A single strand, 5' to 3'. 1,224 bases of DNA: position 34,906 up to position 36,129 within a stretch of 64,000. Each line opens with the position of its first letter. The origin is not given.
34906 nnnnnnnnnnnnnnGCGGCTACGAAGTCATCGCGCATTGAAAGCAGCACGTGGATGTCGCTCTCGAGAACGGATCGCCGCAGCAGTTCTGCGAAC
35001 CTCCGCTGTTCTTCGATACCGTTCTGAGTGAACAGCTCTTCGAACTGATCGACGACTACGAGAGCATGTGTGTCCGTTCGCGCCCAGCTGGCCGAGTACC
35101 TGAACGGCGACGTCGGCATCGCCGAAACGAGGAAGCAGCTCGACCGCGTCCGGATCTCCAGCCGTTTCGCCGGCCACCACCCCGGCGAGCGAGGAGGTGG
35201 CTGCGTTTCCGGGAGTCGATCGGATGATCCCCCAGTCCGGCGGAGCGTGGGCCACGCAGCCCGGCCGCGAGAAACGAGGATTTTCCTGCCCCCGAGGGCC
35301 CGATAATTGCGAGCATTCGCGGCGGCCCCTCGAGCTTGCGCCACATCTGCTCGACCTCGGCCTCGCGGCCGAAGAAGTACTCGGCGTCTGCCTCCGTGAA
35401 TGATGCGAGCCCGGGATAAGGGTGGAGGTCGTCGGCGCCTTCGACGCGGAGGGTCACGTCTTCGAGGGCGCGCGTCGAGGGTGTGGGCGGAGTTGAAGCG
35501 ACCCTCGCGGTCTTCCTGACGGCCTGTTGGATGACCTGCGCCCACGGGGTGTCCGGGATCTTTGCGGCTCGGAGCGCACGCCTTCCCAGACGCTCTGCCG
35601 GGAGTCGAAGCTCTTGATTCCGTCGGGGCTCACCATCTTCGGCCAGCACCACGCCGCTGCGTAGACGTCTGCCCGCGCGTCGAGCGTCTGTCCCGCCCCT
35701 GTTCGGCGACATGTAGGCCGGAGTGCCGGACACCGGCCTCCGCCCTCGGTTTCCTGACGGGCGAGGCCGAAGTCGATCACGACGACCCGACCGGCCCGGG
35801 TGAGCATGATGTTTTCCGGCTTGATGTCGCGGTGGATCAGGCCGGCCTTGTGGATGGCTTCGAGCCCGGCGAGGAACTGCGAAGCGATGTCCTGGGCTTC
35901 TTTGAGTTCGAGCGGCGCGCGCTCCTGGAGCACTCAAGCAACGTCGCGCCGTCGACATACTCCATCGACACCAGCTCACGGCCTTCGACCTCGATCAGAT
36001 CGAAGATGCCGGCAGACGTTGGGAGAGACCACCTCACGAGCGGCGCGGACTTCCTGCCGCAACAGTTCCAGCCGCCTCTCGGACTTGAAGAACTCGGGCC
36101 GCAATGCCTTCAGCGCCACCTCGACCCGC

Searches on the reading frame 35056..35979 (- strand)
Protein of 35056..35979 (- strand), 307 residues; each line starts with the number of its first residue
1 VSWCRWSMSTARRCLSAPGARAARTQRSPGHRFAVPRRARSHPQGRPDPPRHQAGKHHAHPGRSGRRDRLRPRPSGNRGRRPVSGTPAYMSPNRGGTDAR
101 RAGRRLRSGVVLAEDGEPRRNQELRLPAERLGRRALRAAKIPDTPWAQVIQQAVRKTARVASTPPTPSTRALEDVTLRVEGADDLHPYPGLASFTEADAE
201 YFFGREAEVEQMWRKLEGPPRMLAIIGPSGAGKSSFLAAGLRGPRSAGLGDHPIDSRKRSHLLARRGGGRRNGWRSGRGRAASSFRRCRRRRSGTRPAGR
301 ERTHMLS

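Call 13: search_protein_families(library=pfam, max_evalue=0.001, proteins=[window:35056-35979:-])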
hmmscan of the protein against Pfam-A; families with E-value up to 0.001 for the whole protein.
window:35056-35979:- (307 aa): 2 families
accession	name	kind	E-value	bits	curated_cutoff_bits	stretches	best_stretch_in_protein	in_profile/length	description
PF20703.3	nSTAND1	-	2.6e-19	70.5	27.1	1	187-241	1-54/379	Novel STAND NTPase 1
PF13191.12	AAA_16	-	0.00031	21.7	32.6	1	202-242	2-46/167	AAA ATPase domain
